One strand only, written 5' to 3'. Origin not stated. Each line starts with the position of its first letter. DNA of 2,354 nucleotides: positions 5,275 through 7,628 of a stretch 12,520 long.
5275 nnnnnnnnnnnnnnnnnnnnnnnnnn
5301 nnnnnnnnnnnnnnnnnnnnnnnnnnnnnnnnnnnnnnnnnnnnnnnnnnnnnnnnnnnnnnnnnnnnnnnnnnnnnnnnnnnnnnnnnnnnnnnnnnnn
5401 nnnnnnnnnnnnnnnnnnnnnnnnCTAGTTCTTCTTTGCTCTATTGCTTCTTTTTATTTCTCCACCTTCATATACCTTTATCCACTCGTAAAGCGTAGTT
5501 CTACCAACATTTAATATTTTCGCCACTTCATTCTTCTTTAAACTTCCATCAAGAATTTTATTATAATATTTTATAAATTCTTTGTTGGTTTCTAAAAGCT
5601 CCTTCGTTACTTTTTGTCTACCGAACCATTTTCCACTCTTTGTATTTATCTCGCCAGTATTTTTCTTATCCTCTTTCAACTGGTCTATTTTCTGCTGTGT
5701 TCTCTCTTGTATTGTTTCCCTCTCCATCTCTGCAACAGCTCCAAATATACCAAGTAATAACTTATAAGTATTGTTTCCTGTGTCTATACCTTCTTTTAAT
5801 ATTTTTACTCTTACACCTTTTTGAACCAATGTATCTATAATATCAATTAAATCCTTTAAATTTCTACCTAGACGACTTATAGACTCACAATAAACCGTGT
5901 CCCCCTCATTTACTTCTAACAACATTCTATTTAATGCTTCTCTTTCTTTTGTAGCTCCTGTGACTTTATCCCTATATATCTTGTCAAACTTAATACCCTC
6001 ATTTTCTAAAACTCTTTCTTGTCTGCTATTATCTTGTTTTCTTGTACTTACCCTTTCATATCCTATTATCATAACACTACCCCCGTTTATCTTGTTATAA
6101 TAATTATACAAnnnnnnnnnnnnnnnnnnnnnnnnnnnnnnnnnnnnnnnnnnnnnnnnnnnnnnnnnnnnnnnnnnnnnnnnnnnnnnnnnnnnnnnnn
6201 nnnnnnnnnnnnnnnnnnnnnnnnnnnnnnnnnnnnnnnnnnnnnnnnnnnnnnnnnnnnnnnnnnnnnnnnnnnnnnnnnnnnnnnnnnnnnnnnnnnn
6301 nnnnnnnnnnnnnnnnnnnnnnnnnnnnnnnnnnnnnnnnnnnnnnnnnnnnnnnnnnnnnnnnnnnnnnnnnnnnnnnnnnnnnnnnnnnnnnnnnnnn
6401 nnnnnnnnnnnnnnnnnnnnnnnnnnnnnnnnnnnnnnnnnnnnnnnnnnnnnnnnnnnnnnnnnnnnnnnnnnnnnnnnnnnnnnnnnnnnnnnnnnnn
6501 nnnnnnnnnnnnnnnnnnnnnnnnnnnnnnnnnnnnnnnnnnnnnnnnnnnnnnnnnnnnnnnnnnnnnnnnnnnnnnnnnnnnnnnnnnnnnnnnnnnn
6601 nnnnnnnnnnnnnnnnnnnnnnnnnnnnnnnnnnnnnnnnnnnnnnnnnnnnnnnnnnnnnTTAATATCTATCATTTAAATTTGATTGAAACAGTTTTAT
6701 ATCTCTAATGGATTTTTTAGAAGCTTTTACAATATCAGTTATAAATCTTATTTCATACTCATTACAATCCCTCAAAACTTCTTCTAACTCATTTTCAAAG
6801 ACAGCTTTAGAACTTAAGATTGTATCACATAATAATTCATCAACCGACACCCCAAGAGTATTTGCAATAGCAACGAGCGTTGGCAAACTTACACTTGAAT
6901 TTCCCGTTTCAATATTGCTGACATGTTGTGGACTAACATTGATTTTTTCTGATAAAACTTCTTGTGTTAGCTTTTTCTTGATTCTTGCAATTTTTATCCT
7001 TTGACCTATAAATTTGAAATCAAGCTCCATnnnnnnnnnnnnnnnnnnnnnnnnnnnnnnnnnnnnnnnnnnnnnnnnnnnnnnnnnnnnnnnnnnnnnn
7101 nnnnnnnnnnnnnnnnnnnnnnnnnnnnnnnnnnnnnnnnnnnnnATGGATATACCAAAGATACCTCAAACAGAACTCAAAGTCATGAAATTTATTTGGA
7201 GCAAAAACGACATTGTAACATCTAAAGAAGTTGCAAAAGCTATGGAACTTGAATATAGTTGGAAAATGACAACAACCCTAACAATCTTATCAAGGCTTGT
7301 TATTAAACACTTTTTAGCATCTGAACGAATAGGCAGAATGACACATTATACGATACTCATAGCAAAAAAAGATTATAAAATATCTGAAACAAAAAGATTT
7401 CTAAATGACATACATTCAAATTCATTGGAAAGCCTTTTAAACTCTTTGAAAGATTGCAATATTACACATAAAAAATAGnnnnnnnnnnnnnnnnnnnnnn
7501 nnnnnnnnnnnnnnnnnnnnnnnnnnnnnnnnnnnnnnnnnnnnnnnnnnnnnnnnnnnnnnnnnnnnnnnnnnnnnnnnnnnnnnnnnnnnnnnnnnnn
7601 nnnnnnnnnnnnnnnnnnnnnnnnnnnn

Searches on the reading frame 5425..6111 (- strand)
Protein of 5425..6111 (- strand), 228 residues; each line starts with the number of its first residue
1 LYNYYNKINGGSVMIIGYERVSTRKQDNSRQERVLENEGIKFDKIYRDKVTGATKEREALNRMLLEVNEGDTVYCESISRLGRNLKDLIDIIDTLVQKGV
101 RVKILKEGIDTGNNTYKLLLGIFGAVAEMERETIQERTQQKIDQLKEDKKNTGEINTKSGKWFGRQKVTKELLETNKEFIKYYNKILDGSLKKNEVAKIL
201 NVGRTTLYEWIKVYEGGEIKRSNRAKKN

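Call 3: search_protein_families(library=pfam, proteins=[window:5425-6111:-], max_evalue=0.1)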
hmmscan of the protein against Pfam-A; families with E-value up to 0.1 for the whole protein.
window:5425-6111:- (228 aa): 11 families
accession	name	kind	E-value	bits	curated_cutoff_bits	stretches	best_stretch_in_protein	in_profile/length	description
PF00239.26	Resolvase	-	5.6e-35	121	23.3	1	15-149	1-143/145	Resolvase, N terminal domain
PF12728.13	HTH_17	-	4.8e-05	24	27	1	194-219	5-27/51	Helix-turn-helix domain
PF04218.19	CENP-B_N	-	0.00072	19.6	21.2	1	188-212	21-44/53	CENP-B N-terminal DNA-binding domain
PF13518.12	HTH_28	-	0.00087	19.8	25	1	194-217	16-40/52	Helix-turn-helix domain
PF13551.12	HTH_29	-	0.0018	18.8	28.1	1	192-222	14-44/64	Winged helix-turn helix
PF01527.26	HTH_Tnp_1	-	0.0043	17.7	24.1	1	186-219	19-52/75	Transposase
PF02796.21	HTH_7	-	0.0048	17.5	23.8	1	191-208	22-39/45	Helix-turn-helix domain of resolvase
PF13384.12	HTH_23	-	0.013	15.7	24.6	1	194-218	21-46/50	Homeodomain-like domain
PF01710.22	HTH_Tnp_IS630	-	0.021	15.3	21.3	1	192-227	20-55/119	Transposase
PF02954.25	HTH_8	-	0.04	14.1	22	1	193-210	21-38/42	Bacterial regulatory protein, Fis family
PF12631.12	MnmE_helical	-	0.089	13.3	40.1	0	77-181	63-164/211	MnmE helical domain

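Call 4: search_protein_families(library=ncbifam, proteins=[window:5425-6111:-], max_evalue=0.1)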
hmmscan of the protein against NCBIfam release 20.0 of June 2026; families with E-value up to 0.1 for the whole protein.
window:5425-6111:- (228 aa): 8 families
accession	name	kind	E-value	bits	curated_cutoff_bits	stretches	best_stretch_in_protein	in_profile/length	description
NF009949.0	PRK13413.1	equivalog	2.7e-24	86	272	1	14-213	1-195/203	master DNA invertase Mpi family serine-type recombinase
NF041201.1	recomb_XisF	equivalog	3.8e-18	65.7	375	1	15-152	1-143/465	fdxN element excision recombinase XisF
NF047343.1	SCCmet_CcrB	equivalog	2.7e-12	46.1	900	1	35-139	38-145/542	cassette chromosome recombinase CcrB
NF047347.1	SCCmet_CcrC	equivalog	4.3e-09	35.4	900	1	18-139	8-143/558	cassette chromosome recombinase CcrC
TIGR01764.1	excise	domain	0.0025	18.2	28.8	1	195-212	6-23/49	excisionase family DNA-binding protein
NF033545.0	transpos_IS630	equivalog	0.01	15.3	100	1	189-220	12-42/299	IS630 family transposase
NF033516.0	transpos_IS3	equivalog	0.029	13.6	160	0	187-224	11-49/369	IS3 family transposase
NF047737.1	antiphage_MADS1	equivalog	0.093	13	80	0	193-212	6-25/49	methylation-associated defense system helix-turn-helix domain-containing protein MAD1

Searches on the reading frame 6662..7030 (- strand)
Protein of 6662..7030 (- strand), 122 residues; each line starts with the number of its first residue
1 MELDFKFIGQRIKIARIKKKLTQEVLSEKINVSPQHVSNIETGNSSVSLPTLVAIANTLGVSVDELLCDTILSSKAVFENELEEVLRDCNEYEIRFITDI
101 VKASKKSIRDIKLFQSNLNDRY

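Call 3: search_protein_families(library=pfam, proteins=[window:6662-7030:-], max_evalue=0.1)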
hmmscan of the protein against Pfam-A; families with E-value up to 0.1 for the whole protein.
window:6662-7030:- (122 aa): 11 families
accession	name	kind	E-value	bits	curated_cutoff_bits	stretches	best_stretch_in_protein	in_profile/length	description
PF01381.28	HTH_3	-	8e-17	61.5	23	1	12-66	1-55/55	Helix-turn-helix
PF13560.12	HTH_31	-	1.6e-10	41.5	27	1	9-66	3-61/64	Helix-turn-helix domain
PF12844.13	HTH_19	-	3.2e-09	37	30.2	1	9-67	1-59/64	Helix-turn-helix domain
PF13443.12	HTH_26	-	5.2e-08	33.5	22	1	11-67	1-58/63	Cro/C1-type HTH DNA-binding domain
PF13413.12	HTH_25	-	0.00038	20.6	24.6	1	13-46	3-36/62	Helix-turn-helix domain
PF04545.22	Sigma70_r4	-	0.023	14.7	24.1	0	18-42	18-42/50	Sigma-70, region 4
PF22357.2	AF1548-like_C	-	0.025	15.1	23.9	1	84-119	11-46/56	AF1548-like, C-terminal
PF13744.12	HTH_37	-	0.055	13.7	27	1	14-63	25-75/80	Helix-turn-helix domain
PF01371.25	Trp_repressor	-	0.063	13.8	27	0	7-33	34-62/88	Trp repressor protein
PF13545.12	HTH_Crp_2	-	0.073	13.5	27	0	16-40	18-42/70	Crp-like helix-turn-helix domain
PF07022.19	Phage_CI_repr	-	0.095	13.5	22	0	23-67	15-58/65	Bacteriophage CI repressor helix-turn-helix domain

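Call 4: search_protein_families(library=ncbifam, proteins=[window:6662-7030:-], max_evalue=0.1)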
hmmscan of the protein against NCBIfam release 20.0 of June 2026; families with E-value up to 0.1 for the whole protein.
window:6662-7030:- (122 aa): 22 families
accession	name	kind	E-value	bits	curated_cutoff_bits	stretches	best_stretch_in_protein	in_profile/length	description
NF047948.1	male_kill_WMK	equivalog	7.1e-15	55.2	300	1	4-92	3-91/300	WO male-killing family protein Wmk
NF006015.0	PRK08154.1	subfamily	1.6e-12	47.2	204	1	8-104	31-125/314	anaerobic benzoate catabolism transcriptional regulator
TIGR03070.1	couple_hipB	subfamily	1.4e-11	44.1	71.65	1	8-61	3-56/58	type II toxin-antitoxin system Y4mF family antitoxin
NF041951.1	phage_RstR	subfamily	2.1e-11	44.1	80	1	8-101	3-96/108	RstR family transcriptional repressor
NF007271.0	PRK09726.1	equivalog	5.5e-06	26.3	79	1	10-76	15-79/88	type II toxin-antitoxin system antitoxin HipB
NF038139.1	Reg_Aceta_RamB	equivalog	5.6e-06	25.3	700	1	7-105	2-100/465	acetate metabolism transcriptional regulator RamB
NF010465.0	PRK13890.1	equivalog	7.6e-06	26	96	1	18-76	16-74/121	conjugal transfer protein TrbA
NF007257.0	PRK09706.1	subfamily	0.00012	21.9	101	1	6-66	4-64/135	transcriptional repressor DicA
NF041575.1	antitoxPezA_Strep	equivalog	0.00015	21.8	290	1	8-66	2-60/158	type II toxin-antitoxin system antitoxin PezA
NF046032.1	TransRegSlrRBacil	equivalog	0.00022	21.3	250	1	8-85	2-81/149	HTH-type transcriptional regulator SlrR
TIGR00270.2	TIGR00270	equivalog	0.0004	20.2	110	1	10-46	78-114/159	multiprotein bridging factor aMBF1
TIGR02607.1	antidote_HigA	equivalog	0.00045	20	47.7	1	20-64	20-64/81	HigA family addiction module antitoxin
NF052239.1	antitox_spr1629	equivalog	0.00064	18.9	335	1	7-69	2-64/377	spr1629 family repressor/antitoxin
NF041677.1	trans_regClgR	equivalog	0.00066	19.7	170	1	7-71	8-72/113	transcriptional regulator ClgR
NF038310.1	lysogeny_AimR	equivalog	0.002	17.2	70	1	18-59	7-48/365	AimR family lysis-lysogeny pheromone receptor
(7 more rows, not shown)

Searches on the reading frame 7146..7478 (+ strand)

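Call 3: search_protein_families(library=pfam, proteins=[window:7146-7478:+], max_evalue=0.1)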
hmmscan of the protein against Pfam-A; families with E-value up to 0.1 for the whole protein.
window:7146-7478:+ (110 aa): 2 families
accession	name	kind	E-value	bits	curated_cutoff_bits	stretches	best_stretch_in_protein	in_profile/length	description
PF03965.22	Penicillinase_R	-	4.8e-21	75.7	22.6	1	8-101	3-95/115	Penicillinase repressor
PF08100.18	Dimerisation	-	0.036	14.3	25.6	1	10-68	27-81/93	O-methyltransferase dimerisation domain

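Call 4: search_protein_families(library=ncbifam, proteins=[window:7146-7478:+], max_evalue=0.1)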
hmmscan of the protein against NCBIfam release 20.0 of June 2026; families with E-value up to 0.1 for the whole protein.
window:7146-7478:+ (110 aa): 6 families
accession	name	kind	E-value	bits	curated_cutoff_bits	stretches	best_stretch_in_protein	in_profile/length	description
TIGR02698.1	CopY_TcrY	equivalog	9.8e-15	54.9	121.95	1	6-107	2-103/130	CopY/TcrY family copper transport repressor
NF012168.1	BlaI_of_BCL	exception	5.2e-13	49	180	1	2-99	2-98/121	penicillinase repressor BlaI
NF000243.1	MecI_of_mecA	exception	5.6e-08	33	250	1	6-99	8-100/123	mecA-type methicillin resistance repressor MecI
NF000244.1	MecI_of_mecC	exception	5.7e-08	32.7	250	1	6-99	8-100/125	mecC-type methicillin resistance repressor MecI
NF000186.1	BlaI_of_MRSA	exception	1.4e-05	25.2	250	1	6-104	8-106/126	penicillinase repressor BlaI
NF040939.2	trans_reg_lrs14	equivalog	0.055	13.5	90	1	5-67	18-81/103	Lrs14 family HTH-type transcriptional regulator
